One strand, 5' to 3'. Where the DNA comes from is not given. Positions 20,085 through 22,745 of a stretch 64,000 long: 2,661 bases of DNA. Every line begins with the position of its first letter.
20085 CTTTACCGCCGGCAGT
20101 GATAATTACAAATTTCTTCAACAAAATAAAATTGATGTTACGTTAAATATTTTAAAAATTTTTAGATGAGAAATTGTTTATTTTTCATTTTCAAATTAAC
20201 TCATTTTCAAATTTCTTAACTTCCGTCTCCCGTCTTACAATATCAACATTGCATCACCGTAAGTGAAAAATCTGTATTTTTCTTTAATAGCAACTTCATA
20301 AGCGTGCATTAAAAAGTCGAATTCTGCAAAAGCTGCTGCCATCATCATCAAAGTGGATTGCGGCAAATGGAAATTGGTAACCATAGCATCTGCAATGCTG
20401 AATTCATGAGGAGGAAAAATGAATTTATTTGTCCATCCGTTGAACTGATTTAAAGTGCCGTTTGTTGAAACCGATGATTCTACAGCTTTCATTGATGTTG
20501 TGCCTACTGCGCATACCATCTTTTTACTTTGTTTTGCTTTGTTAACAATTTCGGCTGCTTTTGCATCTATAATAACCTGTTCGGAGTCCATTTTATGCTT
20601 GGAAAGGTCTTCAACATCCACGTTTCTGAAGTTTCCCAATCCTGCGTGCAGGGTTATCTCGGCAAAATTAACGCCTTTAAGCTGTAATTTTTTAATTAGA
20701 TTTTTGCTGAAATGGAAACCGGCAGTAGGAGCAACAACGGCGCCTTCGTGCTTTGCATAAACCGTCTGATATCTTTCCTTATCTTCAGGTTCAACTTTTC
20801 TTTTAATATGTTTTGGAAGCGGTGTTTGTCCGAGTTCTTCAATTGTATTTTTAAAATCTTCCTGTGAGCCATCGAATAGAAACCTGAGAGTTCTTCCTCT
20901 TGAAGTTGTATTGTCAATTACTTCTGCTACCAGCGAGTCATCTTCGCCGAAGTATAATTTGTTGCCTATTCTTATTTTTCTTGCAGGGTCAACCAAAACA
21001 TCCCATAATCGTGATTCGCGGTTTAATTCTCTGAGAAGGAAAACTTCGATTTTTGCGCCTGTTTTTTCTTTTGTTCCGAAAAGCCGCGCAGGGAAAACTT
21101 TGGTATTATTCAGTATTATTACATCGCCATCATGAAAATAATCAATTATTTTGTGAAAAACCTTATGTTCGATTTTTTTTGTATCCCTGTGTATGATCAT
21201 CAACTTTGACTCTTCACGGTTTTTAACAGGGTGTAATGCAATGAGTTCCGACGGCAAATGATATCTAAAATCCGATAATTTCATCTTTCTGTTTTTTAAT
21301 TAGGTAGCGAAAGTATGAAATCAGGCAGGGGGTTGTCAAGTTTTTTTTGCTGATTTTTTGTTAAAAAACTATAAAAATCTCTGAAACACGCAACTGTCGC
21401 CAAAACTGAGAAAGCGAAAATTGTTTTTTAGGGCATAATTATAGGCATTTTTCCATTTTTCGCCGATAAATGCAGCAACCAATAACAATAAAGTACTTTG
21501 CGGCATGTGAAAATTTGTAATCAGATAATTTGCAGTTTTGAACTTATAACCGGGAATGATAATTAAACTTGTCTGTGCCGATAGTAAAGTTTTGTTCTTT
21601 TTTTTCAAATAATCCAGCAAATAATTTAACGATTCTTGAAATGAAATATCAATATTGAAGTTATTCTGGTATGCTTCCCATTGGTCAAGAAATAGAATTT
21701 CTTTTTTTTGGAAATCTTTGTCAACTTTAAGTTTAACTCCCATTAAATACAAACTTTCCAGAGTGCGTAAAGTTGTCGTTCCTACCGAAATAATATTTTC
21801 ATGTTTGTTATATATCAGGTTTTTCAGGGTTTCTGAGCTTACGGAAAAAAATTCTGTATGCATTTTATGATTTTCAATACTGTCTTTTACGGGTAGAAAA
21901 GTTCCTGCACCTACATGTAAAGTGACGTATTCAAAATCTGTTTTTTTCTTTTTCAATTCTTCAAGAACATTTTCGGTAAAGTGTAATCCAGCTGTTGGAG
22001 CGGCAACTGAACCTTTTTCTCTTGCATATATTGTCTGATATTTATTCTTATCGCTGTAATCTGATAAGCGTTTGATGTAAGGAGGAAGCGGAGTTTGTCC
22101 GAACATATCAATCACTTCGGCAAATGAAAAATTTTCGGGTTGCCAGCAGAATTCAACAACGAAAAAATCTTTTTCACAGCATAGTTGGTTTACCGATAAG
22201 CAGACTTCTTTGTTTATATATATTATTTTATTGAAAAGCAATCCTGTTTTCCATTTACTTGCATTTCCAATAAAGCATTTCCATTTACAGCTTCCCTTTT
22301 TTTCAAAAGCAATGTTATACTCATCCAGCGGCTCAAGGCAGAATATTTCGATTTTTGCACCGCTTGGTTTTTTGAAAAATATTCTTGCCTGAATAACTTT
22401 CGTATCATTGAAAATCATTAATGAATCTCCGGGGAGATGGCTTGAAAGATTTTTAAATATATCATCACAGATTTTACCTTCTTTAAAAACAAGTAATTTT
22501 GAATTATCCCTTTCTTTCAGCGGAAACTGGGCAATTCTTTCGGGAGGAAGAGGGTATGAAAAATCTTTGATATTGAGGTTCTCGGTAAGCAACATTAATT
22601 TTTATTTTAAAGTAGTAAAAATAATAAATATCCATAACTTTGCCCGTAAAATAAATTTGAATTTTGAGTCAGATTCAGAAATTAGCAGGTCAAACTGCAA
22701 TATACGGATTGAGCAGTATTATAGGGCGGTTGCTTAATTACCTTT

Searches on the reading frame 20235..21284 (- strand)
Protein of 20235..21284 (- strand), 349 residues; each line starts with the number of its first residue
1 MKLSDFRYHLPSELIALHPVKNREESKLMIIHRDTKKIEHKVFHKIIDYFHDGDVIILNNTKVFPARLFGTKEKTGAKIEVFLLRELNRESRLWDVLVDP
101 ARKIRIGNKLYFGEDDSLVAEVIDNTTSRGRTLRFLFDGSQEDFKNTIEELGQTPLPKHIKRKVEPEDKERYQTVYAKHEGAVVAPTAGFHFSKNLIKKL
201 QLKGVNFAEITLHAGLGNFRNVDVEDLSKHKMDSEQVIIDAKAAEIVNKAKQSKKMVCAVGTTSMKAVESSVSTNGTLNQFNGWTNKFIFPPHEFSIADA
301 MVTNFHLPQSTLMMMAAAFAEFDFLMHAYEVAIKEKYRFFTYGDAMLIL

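Call 59: search_protein_families(library=ncbifam, proteins=[window:20235-21284:-], max_evalue=0.00001)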
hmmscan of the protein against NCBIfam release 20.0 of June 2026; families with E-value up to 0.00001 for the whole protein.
window:20235-21284:- (349 aa): 3 families
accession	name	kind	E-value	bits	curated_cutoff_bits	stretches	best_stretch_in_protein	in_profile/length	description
NF001140.0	PRK00147.1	equivalog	1.7e-132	441.6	324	1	1-349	1-343/346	tRNA preQ1(34) S-adenosylmethionine ribosyltransferase-isomerase QueA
TIGR00113.1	queA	equivalog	9.2e-115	383.3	267.45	1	1-349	2-345/345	tRNA preQ1(34) S-adenosylmethionine ribosyltransferase-isomerase QueA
NF002398.0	PRK01424.1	equivalog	8.5e-81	272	588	2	167-348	182-362/366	tRNA preQ1(34) S-adenosylmethionine ribosyltransferase-isomerase QueA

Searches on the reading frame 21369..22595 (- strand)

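Call 59: search_protein_families(library=ncbifam, proteins=[window:21369-22595:-], max_evalue=0.00001)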
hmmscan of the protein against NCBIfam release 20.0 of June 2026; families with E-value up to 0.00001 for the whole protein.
window:21369-22595:- (408 aa): 3 families
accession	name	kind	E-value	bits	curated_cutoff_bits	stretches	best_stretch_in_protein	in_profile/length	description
NF001140.0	PRK00147.1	equivalog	4.2e-103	344.9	324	2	8-285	2-268/346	tRNA preQ1(34) S-adenosylmethionine ribosyltransferase-isomerase QueA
TIGR00113.1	queA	equivalog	4.2e-93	312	267.45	2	8-299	3-282/345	tRNA preQ1(34) S-adenosylmethionine ribosyltransferase-isomerase QueA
NF002398.0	PRK01424.1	equivalog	1.2e-68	232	588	3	180-287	181-291/366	tRNA preQ1(34) S-adenosylmethionine ribosyltransferase-isomerase QueA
